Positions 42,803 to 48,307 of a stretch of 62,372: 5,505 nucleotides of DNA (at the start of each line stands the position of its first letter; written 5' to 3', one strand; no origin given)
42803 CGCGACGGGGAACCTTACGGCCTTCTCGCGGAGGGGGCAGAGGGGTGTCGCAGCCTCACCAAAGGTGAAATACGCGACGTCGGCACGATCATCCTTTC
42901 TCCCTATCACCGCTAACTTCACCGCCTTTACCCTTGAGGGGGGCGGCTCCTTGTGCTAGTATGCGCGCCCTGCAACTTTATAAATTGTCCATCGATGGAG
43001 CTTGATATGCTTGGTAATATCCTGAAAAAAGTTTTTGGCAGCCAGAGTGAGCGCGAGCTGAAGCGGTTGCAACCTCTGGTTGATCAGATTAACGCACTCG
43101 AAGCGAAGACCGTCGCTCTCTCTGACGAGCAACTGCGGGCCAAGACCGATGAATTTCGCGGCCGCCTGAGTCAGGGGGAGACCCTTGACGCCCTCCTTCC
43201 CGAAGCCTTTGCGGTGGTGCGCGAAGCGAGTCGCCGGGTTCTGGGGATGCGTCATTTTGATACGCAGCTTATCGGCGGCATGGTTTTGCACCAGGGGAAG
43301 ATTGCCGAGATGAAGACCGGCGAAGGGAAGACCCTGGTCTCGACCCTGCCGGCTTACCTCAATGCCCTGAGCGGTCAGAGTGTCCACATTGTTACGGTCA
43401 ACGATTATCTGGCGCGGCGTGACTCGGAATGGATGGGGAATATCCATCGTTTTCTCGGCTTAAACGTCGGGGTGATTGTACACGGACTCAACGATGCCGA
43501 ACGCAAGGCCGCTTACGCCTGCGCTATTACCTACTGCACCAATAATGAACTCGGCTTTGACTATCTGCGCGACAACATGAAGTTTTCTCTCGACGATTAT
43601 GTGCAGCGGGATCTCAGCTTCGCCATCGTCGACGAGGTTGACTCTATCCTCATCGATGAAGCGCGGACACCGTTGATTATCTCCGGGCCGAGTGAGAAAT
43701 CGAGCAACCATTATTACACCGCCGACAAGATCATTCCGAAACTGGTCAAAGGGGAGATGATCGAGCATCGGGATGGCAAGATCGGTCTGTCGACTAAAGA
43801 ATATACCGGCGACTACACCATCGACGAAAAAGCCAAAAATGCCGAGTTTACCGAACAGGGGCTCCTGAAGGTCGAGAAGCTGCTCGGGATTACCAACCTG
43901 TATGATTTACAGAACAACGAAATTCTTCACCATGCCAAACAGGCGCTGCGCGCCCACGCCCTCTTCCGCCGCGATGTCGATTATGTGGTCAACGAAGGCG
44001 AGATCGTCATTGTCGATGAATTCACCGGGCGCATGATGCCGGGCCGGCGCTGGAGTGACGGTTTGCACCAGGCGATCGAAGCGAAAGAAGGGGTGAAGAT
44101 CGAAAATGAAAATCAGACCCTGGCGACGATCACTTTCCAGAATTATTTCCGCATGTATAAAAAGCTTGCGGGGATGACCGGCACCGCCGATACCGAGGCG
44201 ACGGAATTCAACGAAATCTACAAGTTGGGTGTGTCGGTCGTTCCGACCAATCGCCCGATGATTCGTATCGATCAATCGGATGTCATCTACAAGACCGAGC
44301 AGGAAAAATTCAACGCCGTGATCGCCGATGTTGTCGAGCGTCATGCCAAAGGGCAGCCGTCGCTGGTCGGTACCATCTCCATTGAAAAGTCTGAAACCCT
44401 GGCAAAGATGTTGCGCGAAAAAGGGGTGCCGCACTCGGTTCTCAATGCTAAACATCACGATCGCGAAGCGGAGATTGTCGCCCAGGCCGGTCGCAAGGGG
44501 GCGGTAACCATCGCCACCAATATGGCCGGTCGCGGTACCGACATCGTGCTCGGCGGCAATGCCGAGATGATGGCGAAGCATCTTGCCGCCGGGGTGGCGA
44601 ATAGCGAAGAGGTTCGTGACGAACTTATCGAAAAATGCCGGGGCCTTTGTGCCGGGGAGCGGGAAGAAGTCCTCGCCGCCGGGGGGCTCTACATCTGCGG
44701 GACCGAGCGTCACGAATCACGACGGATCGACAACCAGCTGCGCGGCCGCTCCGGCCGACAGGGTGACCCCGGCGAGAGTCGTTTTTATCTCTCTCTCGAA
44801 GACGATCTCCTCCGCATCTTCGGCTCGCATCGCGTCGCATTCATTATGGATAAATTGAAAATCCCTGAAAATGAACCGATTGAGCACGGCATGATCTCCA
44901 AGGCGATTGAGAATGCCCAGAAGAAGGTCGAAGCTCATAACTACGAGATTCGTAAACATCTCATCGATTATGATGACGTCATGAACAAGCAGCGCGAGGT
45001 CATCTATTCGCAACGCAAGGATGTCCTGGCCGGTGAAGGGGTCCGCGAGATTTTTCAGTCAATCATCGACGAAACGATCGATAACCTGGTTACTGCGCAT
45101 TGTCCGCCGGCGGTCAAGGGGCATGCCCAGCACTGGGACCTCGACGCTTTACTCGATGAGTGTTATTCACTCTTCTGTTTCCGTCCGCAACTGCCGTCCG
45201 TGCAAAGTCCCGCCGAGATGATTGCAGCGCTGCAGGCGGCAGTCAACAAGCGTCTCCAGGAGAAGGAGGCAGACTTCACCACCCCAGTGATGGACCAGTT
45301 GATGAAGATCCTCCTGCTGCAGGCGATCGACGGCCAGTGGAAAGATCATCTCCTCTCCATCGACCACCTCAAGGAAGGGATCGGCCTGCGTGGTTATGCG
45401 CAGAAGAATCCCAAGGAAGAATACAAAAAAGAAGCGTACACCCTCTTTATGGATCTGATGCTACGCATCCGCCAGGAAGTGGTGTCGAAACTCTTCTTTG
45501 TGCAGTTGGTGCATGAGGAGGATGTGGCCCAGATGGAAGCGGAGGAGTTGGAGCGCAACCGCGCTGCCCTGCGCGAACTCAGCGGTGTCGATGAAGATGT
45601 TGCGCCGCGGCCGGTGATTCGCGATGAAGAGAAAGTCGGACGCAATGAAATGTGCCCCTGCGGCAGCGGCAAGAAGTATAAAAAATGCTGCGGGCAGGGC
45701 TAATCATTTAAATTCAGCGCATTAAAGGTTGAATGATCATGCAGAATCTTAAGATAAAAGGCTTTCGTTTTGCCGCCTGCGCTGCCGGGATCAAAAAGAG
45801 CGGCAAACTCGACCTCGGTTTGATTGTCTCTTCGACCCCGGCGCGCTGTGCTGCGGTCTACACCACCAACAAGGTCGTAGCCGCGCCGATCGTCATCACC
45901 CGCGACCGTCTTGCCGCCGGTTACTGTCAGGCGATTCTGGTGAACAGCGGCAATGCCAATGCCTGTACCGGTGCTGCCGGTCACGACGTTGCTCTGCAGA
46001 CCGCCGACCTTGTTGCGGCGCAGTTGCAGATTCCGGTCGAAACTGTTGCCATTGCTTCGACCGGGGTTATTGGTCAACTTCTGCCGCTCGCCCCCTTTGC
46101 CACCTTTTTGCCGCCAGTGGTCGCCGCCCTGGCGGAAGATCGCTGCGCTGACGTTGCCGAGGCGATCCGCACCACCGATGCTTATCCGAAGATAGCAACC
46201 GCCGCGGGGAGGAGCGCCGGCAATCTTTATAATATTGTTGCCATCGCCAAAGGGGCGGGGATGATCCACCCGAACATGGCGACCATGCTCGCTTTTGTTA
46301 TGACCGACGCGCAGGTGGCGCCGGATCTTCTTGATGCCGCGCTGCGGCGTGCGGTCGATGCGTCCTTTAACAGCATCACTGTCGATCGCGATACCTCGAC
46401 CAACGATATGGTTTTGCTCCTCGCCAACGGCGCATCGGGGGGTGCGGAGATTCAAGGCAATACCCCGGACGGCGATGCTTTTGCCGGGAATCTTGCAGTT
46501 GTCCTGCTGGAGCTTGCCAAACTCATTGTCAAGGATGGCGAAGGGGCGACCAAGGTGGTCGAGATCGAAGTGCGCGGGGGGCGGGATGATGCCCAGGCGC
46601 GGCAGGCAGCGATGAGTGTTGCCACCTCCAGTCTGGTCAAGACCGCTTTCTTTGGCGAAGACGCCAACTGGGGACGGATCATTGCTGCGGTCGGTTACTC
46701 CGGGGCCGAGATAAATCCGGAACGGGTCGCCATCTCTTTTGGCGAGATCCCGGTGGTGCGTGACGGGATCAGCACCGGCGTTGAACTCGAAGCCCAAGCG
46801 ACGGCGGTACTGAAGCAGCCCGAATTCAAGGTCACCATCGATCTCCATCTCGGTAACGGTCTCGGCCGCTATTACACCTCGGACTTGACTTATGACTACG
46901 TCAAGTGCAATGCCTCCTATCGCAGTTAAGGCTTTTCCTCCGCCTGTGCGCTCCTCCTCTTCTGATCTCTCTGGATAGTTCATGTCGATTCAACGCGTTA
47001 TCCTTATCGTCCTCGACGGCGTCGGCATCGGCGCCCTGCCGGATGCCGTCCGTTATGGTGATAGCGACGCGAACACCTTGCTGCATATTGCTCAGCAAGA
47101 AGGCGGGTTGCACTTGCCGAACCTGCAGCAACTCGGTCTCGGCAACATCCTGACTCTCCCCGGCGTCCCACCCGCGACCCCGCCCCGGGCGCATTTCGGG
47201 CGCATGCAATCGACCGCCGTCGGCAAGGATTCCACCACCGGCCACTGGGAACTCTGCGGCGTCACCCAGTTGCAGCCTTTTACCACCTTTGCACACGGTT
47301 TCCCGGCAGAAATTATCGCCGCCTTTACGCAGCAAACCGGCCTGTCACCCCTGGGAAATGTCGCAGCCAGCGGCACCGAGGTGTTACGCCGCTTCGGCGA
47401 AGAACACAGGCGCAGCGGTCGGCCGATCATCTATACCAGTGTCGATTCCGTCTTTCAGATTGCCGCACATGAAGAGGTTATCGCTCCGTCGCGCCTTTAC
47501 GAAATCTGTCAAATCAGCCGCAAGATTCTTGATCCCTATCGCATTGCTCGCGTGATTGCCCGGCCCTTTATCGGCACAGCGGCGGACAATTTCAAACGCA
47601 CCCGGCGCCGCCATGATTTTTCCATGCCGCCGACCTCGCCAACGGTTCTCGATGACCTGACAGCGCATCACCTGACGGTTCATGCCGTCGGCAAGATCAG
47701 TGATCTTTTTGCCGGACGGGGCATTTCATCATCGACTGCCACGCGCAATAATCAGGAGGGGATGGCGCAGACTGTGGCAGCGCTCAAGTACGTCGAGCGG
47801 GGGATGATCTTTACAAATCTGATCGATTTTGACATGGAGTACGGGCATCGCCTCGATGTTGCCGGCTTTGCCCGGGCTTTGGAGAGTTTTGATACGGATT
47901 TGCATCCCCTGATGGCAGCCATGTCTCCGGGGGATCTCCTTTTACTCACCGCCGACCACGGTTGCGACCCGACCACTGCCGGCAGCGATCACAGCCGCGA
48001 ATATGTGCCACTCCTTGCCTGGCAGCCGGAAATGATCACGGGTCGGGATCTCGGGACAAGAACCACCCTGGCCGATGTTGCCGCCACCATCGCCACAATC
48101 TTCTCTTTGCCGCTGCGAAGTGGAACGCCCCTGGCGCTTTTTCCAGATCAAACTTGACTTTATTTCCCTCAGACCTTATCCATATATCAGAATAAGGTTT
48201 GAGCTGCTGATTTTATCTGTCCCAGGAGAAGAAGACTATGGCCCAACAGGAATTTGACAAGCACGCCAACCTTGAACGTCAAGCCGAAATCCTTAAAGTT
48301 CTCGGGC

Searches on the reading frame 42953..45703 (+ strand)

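Call 30: search_protein_families(library=pfam, proteins=[window:42953-45703:+], max_evalue=0.0001)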
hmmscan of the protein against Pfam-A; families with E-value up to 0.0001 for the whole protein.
window:42953-45703:+ (916 aa): 6 families
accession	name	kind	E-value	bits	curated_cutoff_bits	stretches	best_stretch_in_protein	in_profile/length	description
PF07517.20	SecA_DEAD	-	1.5e-134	448.3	24.6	1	24-420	1-290/290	SecA DEAD-like domain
PF21090.3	P-loop_SecA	-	6.3e-94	313.8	27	1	435-639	1-204/205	SecA P-loop domain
PF07516.18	SecA_SW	-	1.5e-67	228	26.7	1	642-851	1-200/200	SecA Wing and Scaffold domain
PF01043.26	SecA_PP_bind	-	1.8e-42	144.8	23.5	1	250-376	2-110/110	SecA preprotein cross-linking domain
PF02810.21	SEC-C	-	5.7e-09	36.1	20.4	1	897-914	1-18/19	SEC-C motif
PF00270.35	DEAD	-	3e-05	24.2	26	1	117-234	18-131/167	DEAD/DEAH box helicase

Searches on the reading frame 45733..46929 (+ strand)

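Call 30: search_protein_families(library=pfam, proteins=[window:45733-46929:+], max_evalue=0.0001)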
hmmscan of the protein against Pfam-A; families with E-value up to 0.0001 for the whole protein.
window:45733-46929:+ (398 aa): 1 family
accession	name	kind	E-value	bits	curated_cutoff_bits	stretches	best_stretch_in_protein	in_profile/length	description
PF01960.23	ArgJ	-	8.2e-141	469.5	32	1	13-398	2-377/377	ArgJ family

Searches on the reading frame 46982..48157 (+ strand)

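Call 30: search_protein_families(library=pfam, proteins=[window:46982-48157:+], max_evalue=0.0001)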
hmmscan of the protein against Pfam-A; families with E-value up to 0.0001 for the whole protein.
window:46982-48157:+ (391 aa): 1 family
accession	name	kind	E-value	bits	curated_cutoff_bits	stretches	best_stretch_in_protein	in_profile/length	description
PF01676.23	Metalloenzyme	-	1.5e-38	133.2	24.3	1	4-376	1-250/252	Metalloenzyme superfamily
